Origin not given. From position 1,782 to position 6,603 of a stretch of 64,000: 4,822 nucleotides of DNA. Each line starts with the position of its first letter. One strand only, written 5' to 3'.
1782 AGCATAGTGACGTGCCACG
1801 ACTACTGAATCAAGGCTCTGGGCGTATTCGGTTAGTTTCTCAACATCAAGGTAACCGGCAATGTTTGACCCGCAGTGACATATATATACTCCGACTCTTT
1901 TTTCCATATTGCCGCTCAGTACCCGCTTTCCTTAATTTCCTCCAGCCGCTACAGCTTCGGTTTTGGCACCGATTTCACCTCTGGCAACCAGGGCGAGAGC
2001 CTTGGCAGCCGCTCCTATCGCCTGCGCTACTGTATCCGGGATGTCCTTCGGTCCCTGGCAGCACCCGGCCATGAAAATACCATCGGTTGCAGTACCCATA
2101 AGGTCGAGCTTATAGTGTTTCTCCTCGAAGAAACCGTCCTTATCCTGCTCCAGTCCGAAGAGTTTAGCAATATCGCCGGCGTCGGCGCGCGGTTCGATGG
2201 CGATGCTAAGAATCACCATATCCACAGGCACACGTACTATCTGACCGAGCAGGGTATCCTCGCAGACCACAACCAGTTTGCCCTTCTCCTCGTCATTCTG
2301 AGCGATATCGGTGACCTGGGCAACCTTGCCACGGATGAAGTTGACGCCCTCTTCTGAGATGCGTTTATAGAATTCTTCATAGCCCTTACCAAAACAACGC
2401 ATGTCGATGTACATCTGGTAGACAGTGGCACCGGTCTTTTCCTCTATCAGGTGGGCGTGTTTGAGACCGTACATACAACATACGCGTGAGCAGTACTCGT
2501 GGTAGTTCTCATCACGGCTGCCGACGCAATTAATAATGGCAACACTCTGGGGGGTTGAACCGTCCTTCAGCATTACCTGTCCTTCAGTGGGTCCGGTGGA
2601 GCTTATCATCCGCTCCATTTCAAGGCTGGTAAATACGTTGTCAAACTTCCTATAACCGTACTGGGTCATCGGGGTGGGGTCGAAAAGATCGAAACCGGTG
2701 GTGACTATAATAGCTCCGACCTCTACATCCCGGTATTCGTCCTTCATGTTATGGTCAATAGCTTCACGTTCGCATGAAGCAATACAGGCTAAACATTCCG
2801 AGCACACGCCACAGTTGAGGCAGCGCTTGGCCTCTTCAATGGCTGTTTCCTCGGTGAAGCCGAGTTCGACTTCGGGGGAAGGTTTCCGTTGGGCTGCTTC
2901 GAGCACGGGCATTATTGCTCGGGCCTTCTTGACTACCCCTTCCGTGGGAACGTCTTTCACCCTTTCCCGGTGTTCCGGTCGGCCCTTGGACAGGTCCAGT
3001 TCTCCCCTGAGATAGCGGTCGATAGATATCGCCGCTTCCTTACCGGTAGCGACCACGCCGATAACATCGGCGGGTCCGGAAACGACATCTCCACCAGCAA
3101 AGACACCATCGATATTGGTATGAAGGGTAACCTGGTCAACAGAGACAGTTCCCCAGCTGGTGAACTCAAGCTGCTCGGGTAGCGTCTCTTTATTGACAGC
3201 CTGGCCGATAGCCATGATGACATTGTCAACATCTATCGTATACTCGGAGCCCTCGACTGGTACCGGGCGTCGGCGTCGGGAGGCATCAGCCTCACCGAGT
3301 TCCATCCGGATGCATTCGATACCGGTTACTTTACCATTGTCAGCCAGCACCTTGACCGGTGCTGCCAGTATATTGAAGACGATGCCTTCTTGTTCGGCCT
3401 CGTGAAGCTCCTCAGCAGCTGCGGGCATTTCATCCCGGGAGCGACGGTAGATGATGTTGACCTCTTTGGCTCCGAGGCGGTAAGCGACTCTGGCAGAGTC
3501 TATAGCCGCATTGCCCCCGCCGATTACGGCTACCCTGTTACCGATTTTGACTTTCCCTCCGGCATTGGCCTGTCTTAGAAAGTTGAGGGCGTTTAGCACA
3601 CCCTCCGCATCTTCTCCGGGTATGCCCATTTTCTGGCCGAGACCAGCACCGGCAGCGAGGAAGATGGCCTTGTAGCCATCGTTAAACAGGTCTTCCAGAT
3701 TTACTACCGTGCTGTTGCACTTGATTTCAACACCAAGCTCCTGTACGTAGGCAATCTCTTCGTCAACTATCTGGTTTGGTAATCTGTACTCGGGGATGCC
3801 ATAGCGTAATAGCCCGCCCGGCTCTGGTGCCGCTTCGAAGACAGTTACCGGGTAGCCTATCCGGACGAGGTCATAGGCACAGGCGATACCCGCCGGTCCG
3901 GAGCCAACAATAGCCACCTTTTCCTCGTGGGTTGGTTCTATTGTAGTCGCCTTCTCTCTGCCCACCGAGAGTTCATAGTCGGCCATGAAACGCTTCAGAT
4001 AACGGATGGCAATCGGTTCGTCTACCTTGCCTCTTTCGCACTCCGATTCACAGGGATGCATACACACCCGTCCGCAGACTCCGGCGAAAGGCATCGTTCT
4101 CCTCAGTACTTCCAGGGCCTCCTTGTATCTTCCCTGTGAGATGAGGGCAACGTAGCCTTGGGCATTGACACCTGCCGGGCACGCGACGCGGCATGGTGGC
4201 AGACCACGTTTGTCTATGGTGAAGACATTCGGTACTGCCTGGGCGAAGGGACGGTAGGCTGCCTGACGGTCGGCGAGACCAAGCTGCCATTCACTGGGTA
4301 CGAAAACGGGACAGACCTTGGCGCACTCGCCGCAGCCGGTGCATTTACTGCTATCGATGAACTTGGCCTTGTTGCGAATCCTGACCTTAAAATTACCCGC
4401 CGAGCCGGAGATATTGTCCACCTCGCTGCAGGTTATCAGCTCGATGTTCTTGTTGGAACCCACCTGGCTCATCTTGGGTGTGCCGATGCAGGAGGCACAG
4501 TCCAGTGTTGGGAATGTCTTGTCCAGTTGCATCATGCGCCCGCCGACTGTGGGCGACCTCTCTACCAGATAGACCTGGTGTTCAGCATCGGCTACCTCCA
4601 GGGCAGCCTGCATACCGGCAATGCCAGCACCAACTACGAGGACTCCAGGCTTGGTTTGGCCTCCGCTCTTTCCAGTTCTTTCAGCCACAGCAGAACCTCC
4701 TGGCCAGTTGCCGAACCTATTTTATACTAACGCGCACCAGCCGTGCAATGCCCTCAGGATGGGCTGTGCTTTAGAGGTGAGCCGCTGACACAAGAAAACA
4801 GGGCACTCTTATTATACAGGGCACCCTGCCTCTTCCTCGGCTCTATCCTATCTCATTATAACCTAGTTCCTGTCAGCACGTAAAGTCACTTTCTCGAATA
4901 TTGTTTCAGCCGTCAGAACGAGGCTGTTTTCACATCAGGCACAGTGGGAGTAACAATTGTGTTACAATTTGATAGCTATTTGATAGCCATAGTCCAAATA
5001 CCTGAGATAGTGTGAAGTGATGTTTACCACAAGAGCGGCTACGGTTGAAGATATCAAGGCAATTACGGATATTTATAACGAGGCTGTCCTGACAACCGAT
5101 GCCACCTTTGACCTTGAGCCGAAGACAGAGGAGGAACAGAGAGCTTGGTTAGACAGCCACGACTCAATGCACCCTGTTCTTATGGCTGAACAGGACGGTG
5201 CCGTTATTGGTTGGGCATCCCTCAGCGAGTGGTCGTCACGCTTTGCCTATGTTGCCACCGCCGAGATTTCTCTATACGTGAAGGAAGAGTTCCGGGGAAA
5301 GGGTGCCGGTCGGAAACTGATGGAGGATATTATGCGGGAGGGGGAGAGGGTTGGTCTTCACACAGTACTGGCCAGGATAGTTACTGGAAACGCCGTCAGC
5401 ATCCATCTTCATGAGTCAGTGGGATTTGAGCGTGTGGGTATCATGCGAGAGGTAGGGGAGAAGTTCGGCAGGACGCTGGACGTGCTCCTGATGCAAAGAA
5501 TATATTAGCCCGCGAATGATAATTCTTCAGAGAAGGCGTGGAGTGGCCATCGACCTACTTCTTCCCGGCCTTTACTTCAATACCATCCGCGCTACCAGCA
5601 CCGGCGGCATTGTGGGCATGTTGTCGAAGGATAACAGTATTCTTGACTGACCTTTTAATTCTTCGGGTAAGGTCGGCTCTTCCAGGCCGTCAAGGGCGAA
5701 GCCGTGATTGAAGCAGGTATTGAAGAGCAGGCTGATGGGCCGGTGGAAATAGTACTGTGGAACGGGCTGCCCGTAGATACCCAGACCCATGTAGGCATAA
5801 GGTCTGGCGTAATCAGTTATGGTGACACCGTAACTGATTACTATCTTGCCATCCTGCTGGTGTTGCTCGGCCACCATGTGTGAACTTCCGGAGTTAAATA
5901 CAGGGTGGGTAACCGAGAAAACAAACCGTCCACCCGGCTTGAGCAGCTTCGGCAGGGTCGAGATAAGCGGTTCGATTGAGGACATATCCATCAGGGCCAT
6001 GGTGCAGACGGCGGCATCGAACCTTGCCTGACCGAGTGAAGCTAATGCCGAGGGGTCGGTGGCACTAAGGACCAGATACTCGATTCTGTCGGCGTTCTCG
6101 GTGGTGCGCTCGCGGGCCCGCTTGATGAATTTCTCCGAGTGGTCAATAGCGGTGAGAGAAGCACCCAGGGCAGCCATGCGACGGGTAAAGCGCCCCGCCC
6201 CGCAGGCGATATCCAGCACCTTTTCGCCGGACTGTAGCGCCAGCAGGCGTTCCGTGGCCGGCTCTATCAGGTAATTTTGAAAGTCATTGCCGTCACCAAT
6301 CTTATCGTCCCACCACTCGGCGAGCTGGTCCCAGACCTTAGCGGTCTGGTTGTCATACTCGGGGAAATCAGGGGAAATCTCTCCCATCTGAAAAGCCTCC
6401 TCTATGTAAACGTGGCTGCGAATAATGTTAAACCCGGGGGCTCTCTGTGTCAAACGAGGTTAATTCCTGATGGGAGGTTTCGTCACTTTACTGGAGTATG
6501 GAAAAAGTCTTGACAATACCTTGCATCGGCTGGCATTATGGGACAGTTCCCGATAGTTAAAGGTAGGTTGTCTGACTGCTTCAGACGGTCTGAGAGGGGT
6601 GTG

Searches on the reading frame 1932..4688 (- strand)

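Call 67: search_protein_families(library=pfam, proteins=[window:1932-4688:-], max_evalue=0.00001)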
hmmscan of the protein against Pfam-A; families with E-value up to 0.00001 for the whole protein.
window:1932-4688:- (918 aa): 14 families
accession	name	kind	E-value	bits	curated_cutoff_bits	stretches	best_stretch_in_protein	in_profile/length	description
PF07992.20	Pyr_redox_2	-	7.4e-43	147.5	26.1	1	257-542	2-284/291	Pyridine nucleotide-disulphide oxidoreductase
PF14691.11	Fer4_20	-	3.3e-21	75.7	25.8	1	164-240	30-109/113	Dihydroprymidine dehydrogenase domain II, 4Fe-4S cluster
PF00070.33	Pyr_redox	-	8.3e-17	61.9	22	0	257-332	1-67/82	Pyridine nucleotide-disulphide oxidoreductase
PF13450.12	NAD_binding_8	-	5e-16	59.2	21.9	1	260-294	1-35/68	NAD(P)-binding Rossmann-like domain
PF13738.12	Pyr_redox_3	-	1.2e-14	54.7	30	1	342-533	128-305/305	Pyridine nucleotide-disulphide oxidoreductase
PF12831.13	FAD_oxidored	-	2.4e-13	50.6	27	1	16-52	2-38/416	FAD dependent oxidoreductase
PF01266.30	DAO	-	7.5e-12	45.9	27.9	0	257-291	1-35/353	FAD dependent oxidoreductase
PF01262.27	AlaDh_PNT_C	-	1.8e-09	37.8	23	0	10-50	25-65/214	Alanine dehydrogenase/PNT, C-terminal domain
PF03486.20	HI0933_like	-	2.9e-09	37.2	50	0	16-51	3-38/244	HI0933-like protein Rossmann domain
PF01593.30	Amino_oxidase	-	1.2e-08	35.2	19.8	0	266-295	2-31/443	Flavin containing amine oxidoreductase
PF01946.23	Thi4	-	1.6e-08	34.6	26.2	0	254-322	16-84/235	Thi4 family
PF01134.28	GIDA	-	2.5e-08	33.8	22.1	0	16-71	2-47/391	Glucose inhibited division protein A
PF00890.30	FAD_binding_2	-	2.7e-08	33.9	20.4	1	16-50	2-36/414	FAD binding domain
PF00037.32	Fer4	-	8.8e-07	28.9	21.1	1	111-128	3-20/24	4Fe-4S binding domain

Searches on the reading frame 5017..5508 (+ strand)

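Call 67: search_protein_families(library=pfam, proteins=[window:5017-5508:+], max_evalue=0.00001)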
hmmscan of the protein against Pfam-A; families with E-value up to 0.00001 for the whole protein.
window:5017-5508:+ (163 aa): 6 families
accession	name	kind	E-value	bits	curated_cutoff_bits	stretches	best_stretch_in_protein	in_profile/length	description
PF13420.13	Acetyltransf_4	-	2.2e-18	67.2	24.3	1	6-156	2-153/155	Acetyltransferase (GNAT) domain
PF00583.31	Acetyltransf_1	-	9.2e-18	65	20.7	1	33-137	13-116/116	Acetyltransferase (GNAT) family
PF13302.13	Acetyltransf_3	-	8.9e-13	49.6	25.4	1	6-138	5-138/138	Acetyltransferase (GNAT) domain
PF13508.13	Acetyltransf_7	-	1.1e-10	42.1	27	1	54-138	5-83/84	Acetyltransferase (GNAT) domain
PF13673.13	Acetyltransf_10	-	4.5e-07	30.3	23.6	1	49-145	28-115/128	Acetyltransferase (GNAT) domain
PF08445.16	FR47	-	4.8e-07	30.1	22.1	1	84-139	25-79/86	FR47-like protein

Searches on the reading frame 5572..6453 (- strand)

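Call 67: search_protein_families(library=pfam, proteins=[window:5572-6453:-], max_evalue=0.00001)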
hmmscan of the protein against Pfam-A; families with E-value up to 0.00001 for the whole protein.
window:5572-6453:- (293 aa): 9 families
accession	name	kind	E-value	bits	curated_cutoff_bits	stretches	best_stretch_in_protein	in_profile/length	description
PF08241.18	Methyltransf_11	-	2.7e-16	60.4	21.2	1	80-179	1-95/95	Methyltransferase domain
PF13649.12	Methyltransf_25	-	3.4e-16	60.2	27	1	79-175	1-97/97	Methyltransferase domain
PF13847.12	Methyltransf_31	-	6.8e-15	55.5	27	1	74-180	2-110/145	Methyltransferase domain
PF08242.18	Methyltransf_12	-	6.8e-14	52.8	30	1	80-177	1-98/98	Methyltransferase domain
PF13489.12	Methyltransf_23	-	5.3e-13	49.5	27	1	60-182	6-119/164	Methyltransferase domain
PF05401.17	NodS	-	5.3e-08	33.4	24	1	77-181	45-146/201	Nodulation protein S (NodS)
PF01209.24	Ubie_methyltran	-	7.2e-08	32.5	20.1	1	66-179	38-151/233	ubiE/COQ5 methyltransferase family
PF03848.20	TehB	-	6.7e-06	26.1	20.4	1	76-176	31-129/193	Tellurite resistance protein TehB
PF01135.25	PCMT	-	7.3e-06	26.3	20.3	0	69-208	67-196/210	Protein-L-isoaspartate(D-aspartate) O-methyltransferase (PCMT)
